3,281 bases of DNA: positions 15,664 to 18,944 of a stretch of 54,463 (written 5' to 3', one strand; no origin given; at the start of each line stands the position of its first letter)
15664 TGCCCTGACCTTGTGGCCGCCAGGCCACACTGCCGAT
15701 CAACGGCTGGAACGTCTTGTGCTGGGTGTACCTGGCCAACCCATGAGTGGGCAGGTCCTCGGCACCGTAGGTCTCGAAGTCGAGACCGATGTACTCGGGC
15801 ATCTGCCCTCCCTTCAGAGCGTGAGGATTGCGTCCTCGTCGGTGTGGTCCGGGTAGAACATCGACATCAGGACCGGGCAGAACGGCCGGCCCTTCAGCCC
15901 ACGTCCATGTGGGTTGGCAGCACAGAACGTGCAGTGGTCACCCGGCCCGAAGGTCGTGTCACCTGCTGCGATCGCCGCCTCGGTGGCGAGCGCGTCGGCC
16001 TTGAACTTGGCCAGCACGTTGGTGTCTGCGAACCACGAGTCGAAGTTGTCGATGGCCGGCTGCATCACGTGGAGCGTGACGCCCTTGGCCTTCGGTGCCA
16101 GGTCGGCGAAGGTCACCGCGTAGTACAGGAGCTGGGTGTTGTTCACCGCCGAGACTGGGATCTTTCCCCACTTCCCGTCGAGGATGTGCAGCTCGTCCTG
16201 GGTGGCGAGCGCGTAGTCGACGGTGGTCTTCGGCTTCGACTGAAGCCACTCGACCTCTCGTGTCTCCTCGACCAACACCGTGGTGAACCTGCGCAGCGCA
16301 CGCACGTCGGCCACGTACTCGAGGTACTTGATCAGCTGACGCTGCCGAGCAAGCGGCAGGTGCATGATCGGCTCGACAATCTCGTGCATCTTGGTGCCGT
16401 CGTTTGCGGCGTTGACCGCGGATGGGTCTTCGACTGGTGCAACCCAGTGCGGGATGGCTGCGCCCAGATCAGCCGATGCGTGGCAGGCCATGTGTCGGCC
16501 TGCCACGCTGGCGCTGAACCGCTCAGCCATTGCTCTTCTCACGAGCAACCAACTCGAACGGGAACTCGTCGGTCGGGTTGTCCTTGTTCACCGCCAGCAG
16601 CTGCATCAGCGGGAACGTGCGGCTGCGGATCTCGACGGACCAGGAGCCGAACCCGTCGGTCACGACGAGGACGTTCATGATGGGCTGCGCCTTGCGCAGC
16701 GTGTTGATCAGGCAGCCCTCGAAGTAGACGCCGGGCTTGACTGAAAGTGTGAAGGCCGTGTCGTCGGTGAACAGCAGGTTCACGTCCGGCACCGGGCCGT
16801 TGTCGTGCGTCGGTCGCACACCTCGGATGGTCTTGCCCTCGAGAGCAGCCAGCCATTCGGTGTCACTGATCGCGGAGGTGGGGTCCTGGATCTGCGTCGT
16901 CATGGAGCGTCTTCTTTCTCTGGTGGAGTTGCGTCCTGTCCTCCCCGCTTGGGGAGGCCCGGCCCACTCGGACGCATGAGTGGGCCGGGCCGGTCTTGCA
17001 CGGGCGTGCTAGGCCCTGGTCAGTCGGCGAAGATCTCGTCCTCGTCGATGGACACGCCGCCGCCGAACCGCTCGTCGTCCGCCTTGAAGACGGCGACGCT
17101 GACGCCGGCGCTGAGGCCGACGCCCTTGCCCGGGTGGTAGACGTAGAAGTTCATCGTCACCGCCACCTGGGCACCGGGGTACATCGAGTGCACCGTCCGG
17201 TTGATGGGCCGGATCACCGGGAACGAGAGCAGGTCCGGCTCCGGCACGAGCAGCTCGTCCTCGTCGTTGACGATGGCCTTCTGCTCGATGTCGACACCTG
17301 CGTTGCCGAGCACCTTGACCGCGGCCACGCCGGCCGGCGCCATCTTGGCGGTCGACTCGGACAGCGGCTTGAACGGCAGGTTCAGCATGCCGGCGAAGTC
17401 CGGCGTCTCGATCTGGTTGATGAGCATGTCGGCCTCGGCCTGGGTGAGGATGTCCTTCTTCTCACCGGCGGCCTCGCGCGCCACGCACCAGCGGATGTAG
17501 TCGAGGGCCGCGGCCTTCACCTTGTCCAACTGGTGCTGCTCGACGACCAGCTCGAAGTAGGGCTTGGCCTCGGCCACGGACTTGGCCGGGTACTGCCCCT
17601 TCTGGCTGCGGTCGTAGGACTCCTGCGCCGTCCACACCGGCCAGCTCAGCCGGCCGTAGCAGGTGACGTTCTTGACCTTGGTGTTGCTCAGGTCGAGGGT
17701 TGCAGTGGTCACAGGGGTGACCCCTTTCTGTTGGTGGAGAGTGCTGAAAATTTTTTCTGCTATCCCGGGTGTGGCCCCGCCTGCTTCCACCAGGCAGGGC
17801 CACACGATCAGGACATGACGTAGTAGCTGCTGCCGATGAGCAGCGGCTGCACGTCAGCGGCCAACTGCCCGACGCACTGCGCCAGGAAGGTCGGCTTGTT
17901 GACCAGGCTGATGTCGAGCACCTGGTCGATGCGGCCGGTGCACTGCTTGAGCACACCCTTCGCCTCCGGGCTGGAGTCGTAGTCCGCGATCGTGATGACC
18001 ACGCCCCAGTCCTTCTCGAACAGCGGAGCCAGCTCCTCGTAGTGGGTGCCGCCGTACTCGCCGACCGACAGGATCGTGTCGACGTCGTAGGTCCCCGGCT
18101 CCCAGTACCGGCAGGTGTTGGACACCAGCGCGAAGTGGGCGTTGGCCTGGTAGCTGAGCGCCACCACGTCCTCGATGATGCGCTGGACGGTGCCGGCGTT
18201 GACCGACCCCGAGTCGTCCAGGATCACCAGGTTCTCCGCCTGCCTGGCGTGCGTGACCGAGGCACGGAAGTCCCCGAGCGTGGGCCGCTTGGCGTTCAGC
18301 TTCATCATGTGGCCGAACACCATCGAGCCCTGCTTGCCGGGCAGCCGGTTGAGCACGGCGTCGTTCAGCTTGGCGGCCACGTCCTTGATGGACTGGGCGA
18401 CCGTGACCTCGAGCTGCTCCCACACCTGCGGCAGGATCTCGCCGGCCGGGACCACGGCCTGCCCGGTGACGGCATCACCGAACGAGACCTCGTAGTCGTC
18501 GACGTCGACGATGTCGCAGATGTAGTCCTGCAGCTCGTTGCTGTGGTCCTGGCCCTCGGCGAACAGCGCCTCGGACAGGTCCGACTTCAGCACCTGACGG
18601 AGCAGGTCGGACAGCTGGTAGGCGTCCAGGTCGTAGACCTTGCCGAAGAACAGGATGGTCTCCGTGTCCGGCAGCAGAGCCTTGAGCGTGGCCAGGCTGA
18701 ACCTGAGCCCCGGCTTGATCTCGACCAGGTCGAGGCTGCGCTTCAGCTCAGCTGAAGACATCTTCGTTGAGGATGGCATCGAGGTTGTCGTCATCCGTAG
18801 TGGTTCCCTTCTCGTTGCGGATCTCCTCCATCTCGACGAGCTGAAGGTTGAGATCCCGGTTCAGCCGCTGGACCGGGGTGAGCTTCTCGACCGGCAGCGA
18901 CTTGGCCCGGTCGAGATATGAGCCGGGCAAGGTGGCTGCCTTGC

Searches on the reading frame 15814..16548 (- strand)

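Call 69: search_protein_families(library=pfam, max_evalue=0.01, proteins=[window:15814-16548:-])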
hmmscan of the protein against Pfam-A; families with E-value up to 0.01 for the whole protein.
window:15814-16548:- (244 aa): 2 families
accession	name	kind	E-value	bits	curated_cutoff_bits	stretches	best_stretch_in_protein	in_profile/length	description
PF10926.14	DUF2800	-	8.8e-27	94.7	21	1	74-213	82-230/368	Protein of unknown function (DUF2800)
PF12705.13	PDDEXK_1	-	0.0043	17.5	22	0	107-211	125-242/247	PD-(D/E)XK nuclease superfamily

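Call 70: search_protein_families(library=phrogs, max_evalue=0.001, proteins=[window:15814-16548:-])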
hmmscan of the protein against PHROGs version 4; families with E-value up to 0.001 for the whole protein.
window:15814-16548:- (244 aa): 2 families
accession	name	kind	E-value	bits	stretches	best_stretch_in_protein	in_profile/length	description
phrog_69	-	DNA, RNA and nucleotide metabolism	1.1e-22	81.7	1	7-221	86-320/501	exonuclease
phrog_3953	-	DNA, RNA and nucleotide metabolism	8.5e-07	29.8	1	45-170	38-156/186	exonuclease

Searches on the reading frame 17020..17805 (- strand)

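Call 69: search_protein_families(library=pfam, max_evalue=0.01, proteins=[window:17020-17805:-])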
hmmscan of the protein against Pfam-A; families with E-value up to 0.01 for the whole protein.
window:17020-17805:- (261 aa): 2 families
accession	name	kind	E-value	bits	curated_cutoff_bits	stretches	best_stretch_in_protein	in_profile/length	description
PF10991.15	Enc34_ssDNA-bd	-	0.00038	20.6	26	1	173-255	106-164/176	Enterobacter phage Enc34, ssDNA-binding protein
PF05276.19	SH3BP5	-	0.0033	17.7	25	1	74-154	54-134/231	SH3 domain-binding protein 5 (SH3BP5)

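Call 70: search_protein_families(library=phrogs, max_evalue=0.001, proteins=[window:17020-17805:-])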
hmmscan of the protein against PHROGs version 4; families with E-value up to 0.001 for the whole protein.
window:17020-17805:- (261 aa): 1 family
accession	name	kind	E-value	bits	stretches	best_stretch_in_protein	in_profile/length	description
phrog_112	-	DNA, RNA and nucleotide metabolism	7.3e-05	23.6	1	203-261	136-193/265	Gp2.5-like ssDNA binding protein and ssDNA annealing protein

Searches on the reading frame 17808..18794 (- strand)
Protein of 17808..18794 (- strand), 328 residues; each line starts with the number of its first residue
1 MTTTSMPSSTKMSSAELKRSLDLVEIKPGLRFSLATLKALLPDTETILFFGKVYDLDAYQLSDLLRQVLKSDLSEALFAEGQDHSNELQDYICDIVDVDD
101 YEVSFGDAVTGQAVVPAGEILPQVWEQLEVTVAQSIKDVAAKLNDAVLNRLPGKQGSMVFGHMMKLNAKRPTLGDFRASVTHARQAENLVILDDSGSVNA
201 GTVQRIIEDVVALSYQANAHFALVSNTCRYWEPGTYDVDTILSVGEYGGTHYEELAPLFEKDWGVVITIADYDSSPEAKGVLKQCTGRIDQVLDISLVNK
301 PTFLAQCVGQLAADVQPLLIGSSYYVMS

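Call 69: search_protein_families(library=pfam, max_evalue=0.01, proteins=[window:17808-18794:-])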
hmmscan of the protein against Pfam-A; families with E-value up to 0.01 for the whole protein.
window:17808-18794:- (328 aa): 0 families

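Call 82: search_solved_structures(query=window:17808-18794:-, max_evalue=1)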
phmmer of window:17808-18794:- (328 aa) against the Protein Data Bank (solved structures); distinct sequences matched with E-value up to 1: 0.
